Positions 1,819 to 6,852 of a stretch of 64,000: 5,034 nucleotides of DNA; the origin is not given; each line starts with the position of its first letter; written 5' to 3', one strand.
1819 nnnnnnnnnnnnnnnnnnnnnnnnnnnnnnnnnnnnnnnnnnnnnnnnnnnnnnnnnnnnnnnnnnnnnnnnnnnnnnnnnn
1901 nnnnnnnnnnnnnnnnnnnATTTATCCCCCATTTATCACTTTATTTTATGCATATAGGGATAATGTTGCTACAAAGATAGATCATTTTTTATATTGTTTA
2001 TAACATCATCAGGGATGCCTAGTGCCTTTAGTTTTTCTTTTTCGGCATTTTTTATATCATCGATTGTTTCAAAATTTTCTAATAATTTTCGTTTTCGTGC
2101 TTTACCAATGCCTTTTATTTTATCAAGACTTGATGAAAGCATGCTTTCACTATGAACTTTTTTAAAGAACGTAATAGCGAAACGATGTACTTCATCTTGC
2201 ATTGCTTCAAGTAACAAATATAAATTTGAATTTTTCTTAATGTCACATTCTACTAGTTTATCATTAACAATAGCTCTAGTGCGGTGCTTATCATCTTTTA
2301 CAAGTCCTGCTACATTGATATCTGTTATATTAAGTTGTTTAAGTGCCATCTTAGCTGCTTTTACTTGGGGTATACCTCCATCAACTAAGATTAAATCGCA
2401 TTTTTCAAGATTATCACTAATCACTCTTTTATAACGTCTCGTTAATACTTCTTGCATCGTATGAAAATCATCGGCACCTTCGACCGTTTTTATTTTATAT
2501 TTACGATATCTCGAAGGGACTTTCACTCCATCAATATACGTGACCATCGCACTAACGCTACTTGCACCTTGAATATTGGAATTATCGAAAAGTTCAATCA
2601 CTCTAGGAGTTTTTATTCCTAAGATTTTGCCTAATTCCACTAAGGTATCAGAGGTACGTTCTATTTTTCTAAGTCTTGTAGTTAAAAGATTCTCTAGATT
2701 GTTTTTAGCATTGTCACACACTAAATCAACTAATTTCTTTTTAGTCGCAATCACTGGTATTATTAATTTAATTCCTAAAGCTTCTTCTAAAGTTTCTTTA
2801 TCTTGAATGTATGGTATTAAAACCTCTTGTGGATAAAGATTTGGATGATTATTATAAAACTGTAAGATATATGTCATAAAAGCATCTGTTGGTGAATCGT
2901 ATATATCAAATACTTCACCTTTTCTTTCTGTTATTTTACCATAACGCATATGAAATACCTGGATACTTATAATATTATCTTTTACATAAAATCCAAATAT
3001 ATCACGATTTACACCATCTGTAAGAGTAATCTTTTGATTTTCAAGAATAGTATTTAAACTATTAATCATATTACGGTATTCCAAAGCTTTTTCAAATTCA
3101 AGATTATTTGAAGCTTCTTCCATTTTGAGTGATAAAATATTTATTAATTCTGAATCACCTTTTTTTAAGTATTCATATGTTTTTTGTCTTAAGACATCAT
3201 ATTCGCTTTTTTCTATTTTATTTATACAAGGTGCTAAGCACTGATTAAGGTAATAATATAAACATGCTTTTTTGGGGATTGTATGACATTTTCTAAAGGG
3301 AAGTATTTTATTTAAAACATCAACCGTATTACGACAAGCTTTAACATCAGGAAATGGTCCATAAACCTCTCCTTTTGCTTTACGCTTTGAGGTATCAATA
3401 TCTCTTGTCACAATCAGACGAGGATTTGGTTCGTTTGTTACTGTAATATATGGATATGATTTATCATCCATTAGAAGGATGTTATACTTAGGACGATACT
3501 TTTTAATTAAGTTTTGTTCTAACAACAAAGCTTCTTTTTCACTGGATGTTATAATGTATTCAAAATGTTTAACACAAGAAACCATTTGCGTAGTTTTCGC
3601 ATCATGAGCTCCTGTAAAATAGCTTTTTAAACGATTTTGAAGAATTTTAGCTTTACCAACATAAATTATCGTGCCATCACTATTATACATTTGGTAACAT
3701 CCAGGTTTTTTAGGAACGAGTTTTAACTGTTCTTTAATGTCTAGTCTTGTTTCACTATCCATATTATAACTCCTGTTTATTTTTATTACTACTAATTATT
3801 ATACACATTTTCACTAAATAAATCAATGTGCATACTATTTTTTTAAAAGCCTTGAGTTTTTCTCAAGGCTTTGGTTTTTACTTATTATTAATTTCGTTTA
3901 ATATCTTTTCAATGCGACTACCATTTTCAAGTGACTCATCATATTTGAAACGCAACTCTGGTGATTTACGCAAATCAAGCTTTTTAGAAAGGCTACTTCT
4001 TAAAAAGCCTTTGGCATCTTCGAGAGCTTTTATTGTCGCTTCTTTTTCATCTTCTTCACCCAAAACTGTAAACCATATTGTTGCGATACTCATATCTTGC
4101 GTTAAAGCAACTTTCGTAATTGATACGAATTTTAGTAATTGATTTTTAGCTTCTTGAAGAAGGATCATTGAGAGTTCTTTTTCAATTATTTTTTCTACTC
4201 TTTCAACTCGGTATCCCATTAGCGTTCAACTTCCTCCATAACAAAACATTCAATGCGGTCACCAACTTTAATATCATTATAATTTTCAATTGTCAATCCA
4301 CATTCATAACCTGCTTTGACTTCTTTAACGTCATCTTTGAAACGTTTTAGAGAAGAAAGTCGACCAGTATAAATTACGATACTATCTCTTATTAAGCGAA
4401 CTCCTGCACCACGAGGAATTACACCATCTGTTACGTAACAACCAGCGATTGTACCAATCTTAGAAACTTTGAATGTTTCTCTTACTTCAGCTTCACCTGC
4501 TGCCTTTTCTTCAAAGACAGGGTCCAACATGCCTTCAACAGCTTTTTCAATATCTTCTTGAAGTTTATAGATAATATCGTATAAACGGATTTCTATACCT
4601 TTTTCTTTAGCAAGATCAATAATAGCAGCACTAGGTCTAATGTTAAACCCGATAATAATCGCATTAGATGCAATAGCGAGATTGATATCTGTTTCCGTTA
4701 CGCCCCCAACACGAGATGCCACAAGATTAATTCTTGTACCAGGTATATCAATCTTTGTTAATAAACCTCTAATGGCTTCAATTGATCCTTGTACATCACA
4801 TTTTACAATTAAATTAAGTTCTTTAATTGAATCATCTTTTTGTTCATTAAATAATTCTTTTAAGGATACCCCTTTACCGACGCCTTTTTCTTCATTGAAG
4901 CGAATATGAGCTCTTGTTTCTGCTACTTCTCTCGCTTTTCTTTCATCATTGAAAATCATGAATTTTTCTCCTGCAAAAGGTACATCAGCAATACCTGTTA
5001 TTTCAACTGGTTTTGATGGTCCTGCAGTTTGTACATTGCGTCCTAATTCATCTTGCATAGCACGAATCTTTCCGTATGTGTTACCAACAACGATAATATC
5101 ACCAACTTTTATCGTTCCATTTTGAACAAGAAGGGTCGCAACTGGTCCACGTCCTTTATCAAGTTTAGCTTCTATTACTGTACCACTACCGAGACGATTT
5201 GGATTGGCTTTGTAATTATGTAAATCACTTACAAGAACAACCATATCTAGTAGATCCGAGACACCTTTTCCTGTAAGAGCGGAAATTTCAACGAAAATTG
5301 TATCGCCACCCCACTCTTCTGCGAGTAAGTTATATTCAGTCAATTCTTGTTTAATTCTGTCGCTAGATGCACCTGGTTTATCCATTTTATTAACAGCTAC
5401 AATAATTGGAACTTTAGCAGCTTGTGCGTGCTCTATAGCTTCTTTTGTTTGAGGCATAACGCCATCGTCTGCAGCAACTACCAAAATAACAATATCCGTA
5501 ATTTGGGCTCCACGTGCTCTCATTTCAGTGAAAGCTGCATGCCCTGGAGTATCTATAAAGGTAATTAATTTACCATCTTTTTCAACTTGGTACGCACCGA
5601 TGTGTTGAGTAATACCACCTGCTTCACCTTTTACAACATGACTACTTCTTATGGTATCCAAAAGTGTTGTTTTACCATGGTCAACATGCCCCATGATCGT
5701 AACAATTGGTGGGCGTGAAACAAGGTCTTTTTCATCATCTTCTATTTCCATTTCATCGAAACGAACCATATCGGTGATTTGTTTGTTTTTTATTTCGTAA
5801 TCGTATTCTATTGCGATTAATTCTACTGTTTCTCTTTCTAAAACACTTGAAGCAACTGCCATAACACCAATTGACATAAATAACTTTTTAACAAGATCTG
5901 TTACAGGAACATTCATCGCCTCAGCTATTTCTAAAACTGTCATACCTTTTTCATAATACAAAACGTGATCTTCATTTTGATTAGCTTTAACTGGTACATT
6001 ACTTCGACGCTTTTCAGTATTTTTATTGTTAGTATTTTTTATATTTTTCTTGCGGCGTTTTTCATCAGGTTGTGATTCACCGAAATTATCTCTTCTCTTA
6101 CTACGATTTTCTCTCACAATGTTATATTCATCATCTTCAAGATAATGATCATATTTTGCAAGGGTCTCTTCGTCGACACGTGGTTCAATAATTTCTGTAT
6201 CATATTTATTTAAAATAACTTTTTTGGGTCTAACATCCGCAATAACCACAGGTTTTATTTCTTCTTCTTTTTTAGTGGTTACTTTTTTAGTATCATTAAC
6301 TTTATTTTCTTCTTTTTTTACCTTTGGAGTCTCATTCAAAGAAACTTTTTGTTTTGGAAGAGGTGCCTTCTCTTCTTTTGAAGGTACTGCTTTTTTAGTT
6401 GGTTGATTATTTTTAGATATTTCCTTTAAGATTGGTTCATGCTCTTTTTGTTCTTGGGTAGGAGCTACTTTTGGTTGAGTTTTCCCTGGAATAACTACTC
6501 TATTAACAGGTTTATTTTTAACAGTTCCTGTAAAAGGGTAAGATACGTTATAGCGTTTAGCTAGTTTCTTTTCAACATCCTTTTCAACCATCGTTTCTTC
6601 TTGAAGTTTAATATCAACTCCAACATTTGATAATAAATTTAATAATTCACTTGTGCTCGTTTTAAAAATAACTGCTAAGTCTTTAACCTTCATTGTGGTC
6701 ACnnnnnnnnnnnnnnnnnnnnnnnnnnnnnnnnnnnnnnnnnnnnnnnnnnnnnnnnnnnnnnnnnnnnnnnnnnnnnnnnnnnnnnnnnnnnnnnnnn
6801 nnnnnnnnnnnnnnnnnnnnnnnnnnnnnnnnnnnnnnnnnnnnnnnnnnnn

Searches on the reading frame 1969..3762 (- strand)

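Call 27: search_protein_families(library=pfam, proteins=[window:1969-3762:-], max_evalue=0.0001)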
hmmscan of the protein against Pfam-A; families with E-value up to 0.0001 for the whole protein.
window:1969-3762:- (597 aa): 5 families
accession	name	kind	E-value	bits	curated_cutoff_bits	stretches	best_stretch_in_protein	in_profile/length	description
PF08459.17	UvrC_RNaseH_dom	-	1.5e-47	161.8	22.3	1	380-530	3-159/159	UvrC RNAse H endonuclease domain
PF22920.2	UvrC_RNaseH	-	7.4e-21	74.7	24.3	1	252-358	1-115/116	UvrC Ribonuclease H-like domain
PF01541.30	GIY-YIG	-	1.6e-13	51.2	22.6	1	20-94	2-78/78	GIY-YIG catalytic domain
PF02151.25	UVR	-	8.1e-09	35.4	21.5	1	205-237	2-34/36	UvrB/uvrC motif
PF14520.12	HHH_5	-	3.5e-08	34.2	27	1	545-593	3-53/57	Helix-hairpin-helix domain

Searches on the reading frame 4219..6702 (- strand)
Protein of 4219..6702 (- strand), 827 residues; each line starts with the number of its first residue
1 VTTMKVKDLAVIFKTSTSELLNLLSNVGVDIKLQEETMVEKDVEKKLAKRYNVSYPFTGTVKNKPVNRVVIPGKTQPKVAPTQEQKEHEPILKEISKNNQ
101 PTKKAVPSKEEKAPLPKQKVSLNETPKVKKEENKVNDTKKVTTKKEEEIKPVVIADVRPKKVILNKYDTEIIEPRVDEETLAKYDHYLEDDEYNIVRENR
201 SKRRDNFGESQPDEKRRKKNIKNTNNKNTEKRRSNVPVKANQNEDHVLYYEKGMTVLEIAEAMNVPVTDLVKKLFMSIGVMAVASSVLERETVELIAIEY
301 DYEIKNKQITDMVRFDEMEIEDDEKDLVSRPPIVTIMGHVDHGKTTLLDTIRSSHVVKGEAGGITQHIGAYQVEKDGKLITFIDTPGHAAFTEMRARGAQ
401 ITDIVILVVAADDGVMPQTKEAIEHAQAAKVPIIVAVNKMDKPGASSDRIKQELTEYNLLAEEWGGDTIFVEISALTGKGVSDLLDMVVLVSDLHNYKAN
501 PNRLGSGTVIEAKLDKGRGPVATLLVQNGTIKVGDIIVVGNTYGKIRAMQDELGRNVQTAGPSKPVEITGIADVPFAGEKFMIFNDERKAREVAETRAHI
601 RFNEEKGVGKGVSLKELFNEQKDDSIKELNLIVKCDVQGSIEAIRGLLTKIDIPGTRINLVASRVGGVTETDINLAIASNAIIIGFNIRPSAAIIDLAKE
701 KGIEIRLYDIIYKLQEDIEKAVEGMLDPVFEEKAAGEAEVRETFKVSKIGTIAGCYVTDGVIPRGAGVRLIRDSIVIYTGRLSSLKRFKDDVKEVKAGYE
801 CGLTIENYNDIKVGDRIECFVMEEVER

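Call 27: search_protein_families(library=pfam, proteins=[window:4219-6702:-], max_evalue=0.0001)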
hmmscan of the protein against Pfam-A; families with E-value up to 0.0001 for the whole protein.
window:4219-6702:- (827 aa): 9 families
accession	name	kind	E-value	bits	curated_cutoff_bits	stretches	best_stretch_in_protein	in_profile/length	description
PF00009.33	GTP_EFTU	-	5.4e-39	134.2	26.5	1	333-490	5-184/188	Elongation factor Tu GTP binding domain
PF11987.13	IF-2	-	7.2e-36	123.1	27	1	610-719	8-117/117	Translation-initiation factor 2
PF22042.2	EF-G_D2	-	2.1e-27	95.5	27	1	506-582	3-82/84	Elongation factor G domain 2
PF04760.21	IF2_N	-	2.8e-15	56.3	25.3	1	252-303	2-53/53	Translation initiation factor IF-2, N-terminal region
PF03144.31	GTP_EFTU_D2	-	1.7e-12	48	30.3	1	750-817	1-72/73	Elongation factor Tu domain 2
PF01926.29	MMR_HSR1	-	1.7e-11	44.7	21.9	1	334-439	2-113/113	50S ribosome-binding GTPase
PF00025.27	Arf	-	3.7e-07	30.2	22.3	1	336-488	19-170/174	ADP-ribosylation factor family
PF00071.28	Ras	-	1.4e-06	28.4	21.6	1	335-489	3-157/162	Ras family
PF02421.24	FeoB_N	-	4.6e-05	23.4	27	0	334-486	3-154/156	Ferrous iron transport protein B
